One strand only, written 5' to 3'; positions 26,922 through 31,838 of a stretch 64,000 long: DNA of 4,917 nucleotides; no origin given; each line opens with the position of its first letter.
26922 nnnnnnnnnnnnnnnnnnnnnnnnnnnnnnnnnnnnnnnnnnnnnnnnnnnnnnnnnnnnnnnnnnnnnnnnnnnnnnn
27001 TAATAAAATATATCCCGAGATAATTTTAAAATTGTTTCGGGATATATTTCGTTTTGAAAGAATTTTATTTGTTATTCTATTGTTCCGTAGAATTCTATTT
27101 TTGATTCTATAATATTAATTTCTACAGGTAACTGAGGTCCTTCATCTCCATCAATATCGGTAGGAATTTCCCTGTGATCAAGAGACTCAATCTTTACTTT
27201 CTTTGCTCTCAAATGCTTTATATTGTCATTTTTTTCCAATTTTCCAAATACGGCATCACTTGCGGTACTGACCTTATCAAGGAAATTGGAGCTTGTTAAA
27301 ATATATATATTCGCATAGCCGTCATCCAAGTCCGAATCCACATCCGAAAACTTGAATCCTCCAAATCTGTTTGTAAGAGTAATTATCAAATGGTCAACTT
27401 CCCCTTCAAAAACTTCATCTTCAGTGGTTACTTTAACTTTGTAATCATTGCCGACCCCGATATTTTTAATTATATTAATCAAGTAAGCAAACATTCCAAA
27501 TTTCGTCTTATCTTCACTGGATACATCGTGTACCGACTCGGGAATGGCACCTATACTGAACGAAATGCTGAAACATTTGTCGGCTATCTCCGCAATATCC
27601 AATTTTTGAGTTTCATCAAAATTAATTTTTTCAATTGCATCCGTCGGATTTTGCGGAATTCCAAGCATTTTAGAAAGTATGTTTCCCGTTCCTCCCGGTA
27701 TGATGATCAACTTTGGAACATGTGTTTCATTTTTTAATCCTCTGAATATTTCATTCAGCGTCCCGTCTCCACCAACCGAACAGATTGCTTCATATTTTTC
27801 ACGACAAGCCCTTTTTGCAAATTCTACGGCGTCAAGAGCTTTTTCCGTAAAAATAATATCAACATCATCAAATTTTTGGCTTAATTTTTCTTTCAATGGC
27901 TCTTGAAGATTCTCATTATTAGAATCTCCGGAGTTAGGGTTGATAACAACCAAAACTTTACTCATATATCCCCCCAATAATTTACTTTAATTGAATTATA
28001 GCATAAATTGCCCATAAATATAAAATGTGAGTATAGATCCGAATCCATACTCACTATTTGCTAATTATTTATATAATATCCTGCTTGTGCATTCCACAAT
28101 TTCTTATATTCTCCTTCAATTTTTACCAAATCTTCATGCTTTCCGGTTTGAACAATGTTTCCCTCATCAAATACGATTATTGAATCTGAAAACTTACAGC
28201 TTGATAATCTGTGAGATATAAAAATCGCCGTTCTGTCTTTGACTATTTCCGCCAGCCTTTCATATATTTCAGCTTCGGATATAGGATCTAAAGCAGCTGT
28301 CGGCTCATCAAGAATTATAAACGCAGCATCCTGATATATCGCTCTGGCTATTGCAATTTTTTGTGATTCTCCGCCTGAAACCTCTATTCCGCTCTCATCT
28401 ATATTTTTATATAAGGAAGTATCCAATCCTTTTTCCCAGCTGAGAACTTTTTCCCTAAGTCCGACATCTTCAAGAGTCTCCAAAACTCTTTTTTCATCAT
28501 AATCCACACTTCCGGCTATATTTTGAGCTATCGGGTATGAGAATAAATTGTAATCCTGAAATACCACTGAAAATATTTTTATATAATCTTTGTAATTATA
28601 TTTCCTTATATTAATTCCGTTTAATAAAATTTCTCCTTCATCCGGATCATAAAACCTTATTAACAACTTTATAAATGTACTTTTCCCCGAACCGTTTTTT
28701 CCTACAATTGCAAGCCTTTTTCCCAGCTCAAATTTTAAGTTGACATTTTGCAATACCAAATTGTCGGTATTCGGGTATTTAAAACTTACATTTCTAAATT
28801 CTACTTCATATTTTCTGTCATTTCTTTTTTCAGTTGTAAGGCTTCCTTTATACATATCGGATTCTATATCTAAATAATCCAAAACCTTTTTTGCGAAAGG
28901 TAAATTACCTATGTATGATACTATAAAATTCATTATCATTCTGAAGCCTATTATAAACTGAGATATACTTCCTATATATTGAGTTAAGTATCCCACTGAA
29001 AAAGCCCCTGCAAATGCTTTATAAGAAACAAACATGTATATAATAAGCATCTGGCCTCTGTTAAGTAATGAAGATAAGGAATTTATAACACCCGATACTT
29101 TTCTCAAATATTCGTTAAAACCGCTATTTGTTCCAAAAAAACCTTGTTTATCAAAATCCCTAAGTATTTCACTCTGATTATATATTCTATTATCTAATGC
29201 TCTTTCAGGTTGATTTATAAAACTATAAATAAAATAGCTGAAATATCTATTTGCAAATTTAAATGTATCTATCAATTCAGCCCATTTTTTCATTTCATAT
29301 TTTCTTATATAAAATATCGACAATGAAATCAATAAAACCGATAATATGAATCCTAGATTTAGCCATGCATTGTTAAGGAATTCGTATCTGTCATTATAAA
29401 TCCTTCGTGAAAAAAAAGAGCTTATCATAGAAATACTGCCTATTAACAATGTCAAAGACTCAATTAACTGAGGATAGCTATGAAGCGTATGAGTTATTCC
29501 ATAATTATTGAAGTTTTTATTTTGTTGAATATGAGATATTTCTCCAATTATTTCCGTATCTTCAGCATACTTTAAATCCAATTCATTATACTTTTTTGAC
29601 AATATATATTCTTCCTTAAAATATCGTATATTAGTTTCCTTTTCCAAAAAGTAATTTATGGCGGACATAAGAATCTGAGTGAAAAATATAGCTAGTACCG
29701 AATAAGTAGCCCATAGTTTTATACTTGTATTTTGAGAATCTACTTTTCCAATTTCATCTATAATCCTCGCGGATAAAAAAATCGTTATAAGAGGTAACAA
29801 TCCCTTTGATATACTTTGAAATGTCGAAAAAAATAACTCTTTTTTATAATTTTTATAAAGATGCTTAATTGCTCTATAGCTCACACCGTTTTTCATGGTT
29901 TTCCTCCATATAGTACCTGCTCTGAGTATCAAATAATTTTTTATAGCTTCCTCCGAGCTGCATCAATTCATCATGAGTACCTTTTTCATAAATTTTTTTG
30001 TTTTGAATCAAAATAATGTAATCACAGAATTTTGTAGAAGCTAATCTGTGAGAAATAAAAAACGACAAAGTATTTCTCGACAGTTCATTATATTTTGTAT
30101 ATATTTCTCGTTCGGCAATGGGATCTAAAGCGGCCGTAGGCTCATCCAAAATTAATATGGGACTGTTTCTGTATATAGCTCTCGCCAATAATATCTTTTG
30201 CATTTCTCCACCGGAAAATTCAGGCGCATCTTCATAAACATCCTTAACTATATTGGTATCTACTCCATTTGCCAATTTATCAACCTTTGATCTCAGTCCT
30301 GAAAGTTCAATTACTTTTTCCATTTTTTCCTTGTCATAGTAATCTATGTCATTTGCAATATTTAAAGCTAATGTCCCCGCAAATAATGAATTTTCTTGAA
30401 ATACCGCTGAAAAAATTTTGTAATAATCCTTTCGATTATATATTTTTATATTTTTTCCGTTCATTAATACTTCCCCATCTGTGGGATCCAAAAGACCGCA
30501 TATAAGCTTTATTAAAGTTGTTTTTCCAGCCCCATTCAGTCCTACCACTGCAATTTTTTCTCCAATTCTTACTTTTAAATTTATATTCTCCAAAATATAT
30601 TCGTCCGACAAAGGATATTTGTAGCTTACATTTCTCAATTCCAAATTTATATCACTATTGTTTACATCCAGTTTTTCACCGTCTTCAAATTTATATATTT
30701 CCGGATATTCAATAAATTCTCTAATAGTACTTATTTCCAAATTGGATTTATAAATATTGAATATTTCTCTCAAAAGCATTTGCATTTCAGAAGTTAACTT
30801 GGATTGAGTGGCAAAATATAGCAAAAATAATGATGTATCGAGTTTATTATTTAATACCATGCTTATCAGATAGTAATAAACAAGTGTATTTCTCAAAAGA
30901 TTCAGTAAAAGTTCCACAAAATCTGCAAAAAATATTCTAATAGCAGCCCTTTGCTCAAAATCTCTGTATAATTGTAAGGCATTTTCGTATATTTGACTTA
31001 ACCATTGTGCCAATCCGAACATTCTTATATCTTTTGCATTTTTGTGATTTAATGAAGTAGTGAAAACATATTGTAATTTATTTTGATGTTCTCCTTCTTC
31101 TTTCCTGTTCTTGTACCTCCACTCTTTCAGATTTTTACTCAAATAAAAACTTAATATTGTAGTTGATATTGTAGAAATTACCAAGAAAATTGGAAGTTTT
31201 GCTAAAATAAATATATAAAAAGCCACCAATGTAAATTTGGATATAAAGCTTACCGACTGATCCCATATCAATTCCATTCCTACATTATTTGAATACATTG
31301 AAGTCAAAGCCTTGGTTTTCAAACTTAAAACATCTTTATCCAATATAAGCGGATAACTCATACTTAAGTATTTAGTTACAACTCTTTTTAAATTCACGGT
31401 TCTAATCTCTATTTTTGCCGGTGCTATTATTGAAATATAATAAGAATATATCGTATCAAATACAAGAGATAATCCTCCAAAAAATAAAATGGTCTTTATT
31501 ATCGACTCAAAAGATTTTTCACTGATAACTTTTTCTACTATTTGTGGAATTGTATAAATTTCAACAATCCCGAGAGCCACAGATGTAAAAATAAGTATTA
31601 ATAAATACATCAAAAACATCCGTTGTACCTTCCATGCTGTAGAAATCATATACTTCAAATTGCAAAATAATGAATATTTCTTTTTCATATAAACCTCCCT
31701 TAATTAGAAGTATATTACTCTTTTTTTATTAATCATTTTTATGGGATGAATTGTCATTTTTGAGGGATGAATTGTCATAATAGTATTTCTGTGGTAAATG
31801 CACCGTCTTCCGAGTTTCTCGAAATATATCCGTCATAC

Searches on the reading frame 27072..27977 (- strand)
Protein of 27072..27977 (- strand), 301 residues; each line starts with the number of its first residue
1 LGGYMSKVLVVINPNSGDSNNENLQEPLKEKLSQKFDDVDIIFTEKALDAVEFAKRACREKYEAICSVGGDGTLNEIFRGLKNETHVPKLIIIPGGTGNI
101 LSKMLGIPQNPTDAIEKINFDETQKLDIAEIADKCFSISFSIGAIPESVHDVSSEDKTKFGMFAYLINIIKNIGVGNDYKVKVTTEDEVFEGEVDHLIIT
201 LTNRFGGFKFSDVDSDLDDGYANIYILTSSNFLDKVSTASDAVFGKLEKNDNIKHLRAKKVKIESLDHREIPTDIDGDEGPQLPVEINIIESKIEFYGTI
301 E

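Call 4: search_protein_families(library=pfam, proteins=[window:27072-27977:-])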
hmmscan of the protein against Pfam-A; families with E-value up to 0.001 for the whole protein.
window:27072-27977:- (301 aa): 3 families
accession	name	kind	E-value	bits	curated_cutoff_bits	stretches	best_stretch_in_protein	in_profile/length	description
PF00781.29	DAGK_cat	-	4e-30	104.4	23.6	1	7-130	1-124/125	Diacylglycerol kinase catalytic domain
PF19279.4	YegS_C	-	1.7e-06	28.3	27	1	156-290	18-150/158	YegS C-terminal NAD kinase beta sandwich-like domain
PF01513.26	NAD_kinase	-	0.00021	22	25.5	1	28-119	40-126/130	ATP-NAD kinase N-terminal domain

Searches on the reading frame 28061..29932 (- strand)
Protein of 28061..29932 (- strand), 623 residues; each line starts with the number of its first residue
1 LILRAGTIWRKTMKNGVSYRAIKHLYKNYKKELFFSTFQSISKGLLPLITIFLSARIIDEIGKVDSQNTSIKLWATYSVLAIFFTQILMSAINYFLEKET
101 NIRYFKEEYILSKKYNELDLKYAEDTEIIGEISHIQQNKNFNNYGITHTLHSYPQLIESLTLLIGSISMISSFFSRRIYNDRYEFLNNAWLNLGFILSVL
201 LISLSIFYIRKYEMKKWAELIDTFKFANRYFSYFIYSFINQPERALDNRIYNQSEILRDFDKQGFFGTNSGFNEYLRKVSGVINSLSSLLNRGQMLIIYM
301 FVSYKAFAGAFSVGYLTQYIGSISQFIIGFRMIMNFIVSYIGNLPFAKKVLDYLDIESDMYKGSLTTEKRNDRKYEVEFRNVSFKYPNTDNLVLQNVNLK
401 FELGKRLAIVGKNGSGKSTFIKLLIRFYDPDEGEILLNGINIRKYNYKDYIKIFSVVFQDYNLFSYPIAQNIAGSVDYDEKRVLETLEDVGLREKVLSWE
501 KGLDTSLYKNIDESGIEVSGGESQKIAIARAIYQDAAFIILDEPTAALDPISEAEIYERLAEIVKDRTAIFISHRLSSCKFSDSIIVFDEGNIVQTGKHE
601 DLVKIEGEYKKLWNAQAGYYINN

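Call 4: search_protein_families(library=pfam, proteins=[window:28061-29932:-])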
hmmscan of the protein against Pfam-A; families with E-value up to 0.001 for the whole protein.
window:28061-29932:- (623 aa): 3 families
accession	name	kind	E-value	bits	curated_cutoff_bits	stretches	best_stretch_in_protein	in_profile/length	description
PF00005.33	ABC_tran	-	1.1e-30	107.4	25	1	394-546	1-137/137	ABC transporter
PF13304.12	AAA_21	-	7.3e-08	33.3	27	0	408-425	3-22/304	AAA domain, putative AbiEii toxin, Type IV TA system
PF02463.25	SMC_N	-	2.5e-07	30.8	40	0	481-585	121-208/220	RecF/RecN/SMC N terminal domain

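Call 23: search_protein_families(library=ncbifam, proteins=[window:28061-29932:-], max_evalue=0.00001)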
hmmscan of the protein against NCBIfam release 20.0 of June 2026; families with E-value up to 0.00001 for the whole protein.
window:28061-29932:- (623 aa): 183 families (the best 25 are shown)
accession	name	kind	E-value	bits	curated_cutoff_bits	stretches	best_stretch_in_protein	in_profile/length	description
TIGR02203.1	MsbA_lipidA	equivalog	1.5e-76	258.1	602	1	276-616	234-569/572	lipid A export permease/ATP-binding protein MsbA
NF008381.0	PRK11176.1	equivalog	5.5e-67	226.5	867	1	295-617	263-580/582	lipid A ABC transporter ATP-binding protein/permease MsbA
TIGR02204.1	MsbA_rel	hypoth_equivalog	1.9e-64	218.4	780.4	1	348-615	309-574/576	ABC transporter, permease/ATP-binding protein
NF010178.0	PRK13657.1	equivalog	4.7e-64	216.8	733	1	294-616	253-570/588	glucan ABC transporter ATP-binding protein/ permease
NF052233.1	CphA_assoc_ABC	equivalog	2.1e-63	214.9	880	1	271-617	404-744/766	cyanophycin metabolism-associated ABC transporter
TIGR03375.1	type_I_sec_LssB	subfamily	2.1e-62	211.4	693.1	1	271-604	361-690/696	type I secretion system permease/ATPase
TIGR01846.1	type_I_sec_HlyB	subfamily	5.5e-61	206.7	725.55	1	284-618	365-694/694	type I secretion system permease/ATPase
NF008364.0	PRK11160.1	equivalog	2.9e-60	204.4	630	1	367-614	329-573/575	heme ABC transporter ATP-binding protein/permease CydC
NF045513.1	HepA_fam_ABC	equivalog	2.6e-58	197.9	725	1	349-616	347-609/610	heterocyst formation ABC transporter subunit HepA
TIGR03797.1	NHLM_micro_ABC2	equivalog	4.3e-58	197.4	709.4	1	271-616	349-685/686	NHLP bacteriocin export ABC transporter permease/ATPase subunit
TIGR03796.1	NHLM_micro_ABC1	equivalog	2.3e-57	194.7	853.3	1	276-612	372-708/710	NHLP family bacteriocin export ABC transporter peptidase/permease/ATPase subunit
TIGR00958.1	3a01208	subfamily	2.5e-57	194.7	874.6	1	287-612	391-710/711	antigen peptide transporter 2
TIGR01192.1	chvA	subfamily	2e-54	185.2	585.4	1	192-615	153-569/585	glucan export ABC transporter ATP-binding protein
TIGR01193.1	bacteriocin_ABC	subfamily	7.1e-52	176.9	523.85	1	284-614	382-707/708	peptide cleavage/export ABC transporter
TIGR02857.1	CydD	equivalog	4.9e-50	171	435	1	365-587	310-528/529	thiol reductant ABC exporter subunit CydD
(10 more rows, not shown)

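Call 54: search_solved_structures(query=window:28061-29932:-, max_evalue=1e-40)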
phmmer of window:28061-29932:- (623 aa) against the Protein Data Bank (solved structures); distinct sequences matched with E-value up to 1e-40: 161 (the best 60 are shown).
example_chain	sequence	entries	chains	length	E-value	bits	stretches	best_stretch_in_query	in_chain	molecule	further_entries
7qkr_A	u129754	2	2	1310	2.6e-90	307.1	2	365-615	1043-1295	Plasma membrane ATP-binding cassette transporter required for the export of a-factor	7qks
8woi_A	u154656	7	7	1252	1.2e-88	301.6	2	376-613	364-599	ABC transporter B family member 19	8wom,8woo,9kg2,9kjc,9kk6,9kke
7niu_A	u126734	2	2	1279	1.8e-88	301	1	349-617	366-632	Isoform 2 of Phosphatidylcholine translocator ABCB4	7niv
8wp0_A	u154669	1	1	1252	7.8e-88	298.9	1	376-613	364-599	ABC transporter B family member 19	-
6s7p_A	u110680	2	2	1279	1.2e-87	298.3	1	349-617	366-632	Phosphatidylcholine translocator ABCB4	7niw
8y6h_A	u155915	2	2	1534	1.2e-86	295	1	298-616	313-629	ATP-dependent translocase ABCB1,mNeonGreen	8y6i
8gmg_A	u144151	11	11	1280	3.6e-86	293.4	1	298-616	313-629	ATP-dependent translocase ABCB1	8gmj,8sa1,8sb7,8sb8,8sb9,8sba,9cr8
6qex_A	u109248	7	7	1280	3.6e-86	293.4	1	298-616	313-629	Multidrug resistance protein 1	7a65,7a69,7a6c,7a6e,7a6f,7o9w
9ody_A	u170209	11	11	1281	7.1e-86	292.4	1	301-616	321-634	ATP-binding cassette, sub-family B (MDR/TAP), member 4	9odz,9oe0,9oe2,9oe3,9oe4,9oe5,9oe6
9oe1_A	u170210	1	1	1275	1.6e-85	291.3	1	301-616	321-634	ATP-binding cassette, sub-family B (MDR/TAP), member 4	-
6c0v_A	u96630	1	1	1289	1.8e-85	291.1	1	298-616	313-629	Multidrug resistance protein 1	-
9nfi_A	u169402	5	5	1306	4.2e-85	289.9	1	365-620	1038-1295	Permeability Glycoprotein (P-gp)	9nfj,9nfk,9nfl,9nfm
8sa0_A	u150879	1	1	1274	5.7e-85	289.4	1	298-616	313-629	ATP-dependent translocase ABCB1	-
8zpx_B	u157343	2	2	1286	2e-83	284.3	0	348-605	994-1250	ABC transporter B family member 1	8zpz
9juj_A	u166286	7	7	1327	2.2e-83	284.2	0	348-605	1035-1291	ABC transporter B family member 1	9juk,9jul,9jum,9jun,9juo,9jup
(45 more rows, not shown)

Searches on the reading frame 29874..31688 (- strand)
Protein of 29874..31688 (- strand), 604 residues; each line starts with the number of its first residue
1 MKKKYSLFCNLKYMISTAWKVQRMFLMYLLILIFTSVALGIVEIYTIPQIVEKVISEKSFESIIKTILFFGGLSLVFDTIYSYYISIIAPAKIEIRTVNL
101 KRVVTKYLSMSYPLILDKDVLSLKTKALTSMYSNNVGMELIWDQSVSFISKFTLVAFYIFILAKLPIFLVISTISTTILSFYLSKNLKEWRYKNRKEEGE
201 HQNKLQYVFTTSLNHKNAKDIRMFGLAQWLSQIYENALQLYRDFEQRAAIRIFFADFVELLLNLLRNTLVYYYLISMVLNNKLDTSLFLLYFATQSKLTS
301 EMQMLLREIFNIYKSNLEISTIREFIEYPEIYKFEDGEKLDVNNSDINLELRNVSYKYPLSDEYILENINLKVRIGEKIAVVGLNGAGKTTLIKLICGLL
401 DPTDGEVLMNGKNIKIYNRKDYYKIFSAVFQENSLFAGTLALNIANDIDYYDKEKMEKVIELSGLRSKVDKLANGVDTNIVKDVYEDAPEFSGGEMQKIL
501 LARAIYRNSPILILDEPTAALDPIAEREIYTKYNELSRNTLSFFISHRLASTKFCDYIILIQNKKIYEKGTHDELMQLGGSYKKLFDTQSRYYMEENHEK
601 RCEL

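Call 4: search_protein_families(library=pfam, proteins=[window:29874-31688:-])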
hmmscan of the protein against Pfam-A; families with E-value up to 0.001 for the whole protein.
window:29874-31688:- (604 aa): 3 families
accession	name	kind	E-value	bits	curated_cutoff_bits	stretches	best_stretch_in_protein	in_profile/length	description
PF00005.33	ABC_tran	-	2.5e-30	106.3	25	1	366-519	1-137/137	ABC transporter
PF13304.12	AAA_21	-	1.7e-06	28.8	27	0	483-539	230-289/304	AAA domain, putative AbiEii toxin, Type IV TA system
PF02463.25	SMC_N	-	1.6e-05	24.9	40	0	380-562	28-212/220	RecF/RecN/SMC N terminal domain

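Call 23: search_protein_families(library=ncbifam, proteins=[window:29874-31688:-], max_evalue=0.00001)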
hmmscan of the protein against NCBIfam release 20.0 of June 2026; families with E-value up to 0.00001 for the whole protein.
window:29874-31688:- (604 aa): 183 families (the best 25 are shown)
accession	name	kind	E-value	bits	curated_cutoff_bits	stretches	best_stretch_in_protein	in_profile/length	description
TIGR02203.1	MsbA_lipidA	equivalog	7.7e-63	212.9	602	1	145-589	140-569/572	lipid A export permease/ATP-binding protein MsbA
TIGR03796.1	NHLM_micro_ABC1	equivalog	3.2e-56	190.9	853.3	1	132-586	258-709/710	NHLP family bacteriocin export ABC transporter peptidase/permease/ATPase subunit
TIGR03375.1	type_I_sec_LssB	subfamily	4.5e-55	187.2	693.1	1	335-577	452-690/696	type I secretion system permease/ATPase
NF008381.0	PRK11176.1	equivalog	6.7e-53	179.9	867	1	215-589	211-579/582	lipid A ABC transporter ATP-binding protein/permease MsbA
NF008364.0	PRK11160.1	equivalog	3e-52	178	630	1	146-586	143-572/575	heme ABC transporter ATP-binding protein/permease CydC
TIGR00958.1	3a01208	subfamily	8.4e-52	176.4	874.6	1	20-585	157-710/711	antigen peptide transporter 2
TIGR01846.1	type_I_sec_HlyB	subfamily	5e-51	173.8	725.55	1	10-590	126-693/694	type I secretion system permease/ATPase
TIGR02204.1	MsbA_rel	hypoth_equivalog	1.1e-49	169.6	780.4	1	329-588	319-574/576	ABC transporter, permease/ATP-binding protein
NF010178.0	PRK13657.1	equivalog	1.1e-48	166.1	733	1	336-596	322-577/588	glucan ABC transporter ATP-binding protein/ permease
TIGR01193.1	bacteriocin_ABC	subfamily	4.6e-48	164.3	523.85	1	333-587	457-707/708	peptide cleavage/export ABC transporter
NF045513.1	HepA_fam_ABC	equivalog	7.1e-48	163.5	725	1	139-589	166-609/610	heterocyst formation ABC transporter subunit HepA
TIGR03797.1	NHLM_micro_ABC2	equivalog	7.6e-48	163.5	709.4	1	17-589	129-685/686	NHLP bacteriocin export ABC transporter permease/ATPase subunit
TIGR02857.1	CydD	equivalog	5.3e-46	157.7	435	1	338-560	310-528/529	thiol reductant ABC exporter subunit CydD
NF052233.1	CphA_assoc_ABC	equivalog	1.8e-45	155.6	880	1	270-599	431-753/766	cyanophycin metabolism-associated ABC transporter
TIGR02868.1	CydC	equivalog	2.2e-45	155.3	329.05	1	217-549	202-530/530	thiol reductant ABC exporter subunit CydC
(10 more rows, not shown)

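Call 53: search_solved_structures(query=window:29874-31688:-, max_evalue=1e-30)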
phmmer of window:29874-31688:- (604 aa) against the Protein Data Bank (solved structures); distinct sequences matched with E-value up to 1e-30: 197 (the best 60 are shown).
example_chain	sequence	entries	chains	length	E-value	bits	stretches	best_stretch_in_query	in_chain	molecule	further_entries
9ody_A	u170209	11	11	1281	8.5e-76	259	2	245-590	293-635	ATP-binding cassette, sub-family B (MDR/TAP), member 4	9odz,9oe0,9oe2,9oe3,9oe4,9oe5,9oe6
9oe1_A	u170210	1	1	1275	4.8e-75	256.5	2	245-590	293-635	ATP-binding cassette, sub-family B (MDR/TAP), member 4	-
6fn1_A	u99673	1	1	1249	1.6e-74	254.8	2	327-590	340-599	Human-mouse chimeric ABCB1 (ABCBHM)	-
6fn4_A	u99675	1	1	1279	1.8e-74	254.7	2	327-590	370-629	Apo form of Human-mouse chimeric ABCB1 (ABCB1HM) in complex with Antigen binding fragment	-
6ujp_A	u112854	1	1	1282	7.8e-74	252.5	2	327-591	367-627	ATP-dependent translocase ABCB1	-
3g60_A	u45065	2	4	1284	8.3e-74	252.5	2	327-591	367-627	Multidrug resistance protein 1a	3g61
3g5u_A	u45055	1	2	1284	8.4e-74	252.4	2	327-591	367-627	Multidrug resistance protein 1a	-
6qex_A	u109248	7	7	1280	8.4e-74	252.4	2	336-590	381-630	Multidrug resistance protein 1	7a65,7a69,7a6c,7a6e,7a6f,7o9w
8gmg_A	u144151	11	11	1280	8.8e-74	252.4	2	336-590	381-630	ATP-dependent translocase ABCB1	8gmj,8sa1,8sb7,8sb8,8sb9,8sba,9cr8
4ksb_A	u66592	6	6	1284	8.9e-74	252.4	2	327-591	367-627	Multidrug resistance protein 1A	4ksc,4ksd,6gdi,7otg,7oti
4q9h_A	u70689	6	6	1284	8.9e-74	252.4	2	327-591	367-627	Multidrug resistance protein 1A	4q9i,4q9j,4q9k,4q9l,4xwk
6ujw_A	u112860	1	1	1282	9e-74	252.3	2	326-591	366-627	ATP-dependent translocase ABCB1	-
4lsg_A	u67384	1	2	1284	9e-74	252.3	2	327-591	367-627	Multidrug resistance protein 1A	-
6ujt_A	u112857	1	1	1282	9.1e-74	252.3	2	327-591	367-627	ATP-dependent translocase ABCB1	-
5kpi_A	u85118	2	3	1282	9.3e-74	252.3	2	327-591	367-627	Multidrug resistance protein 1A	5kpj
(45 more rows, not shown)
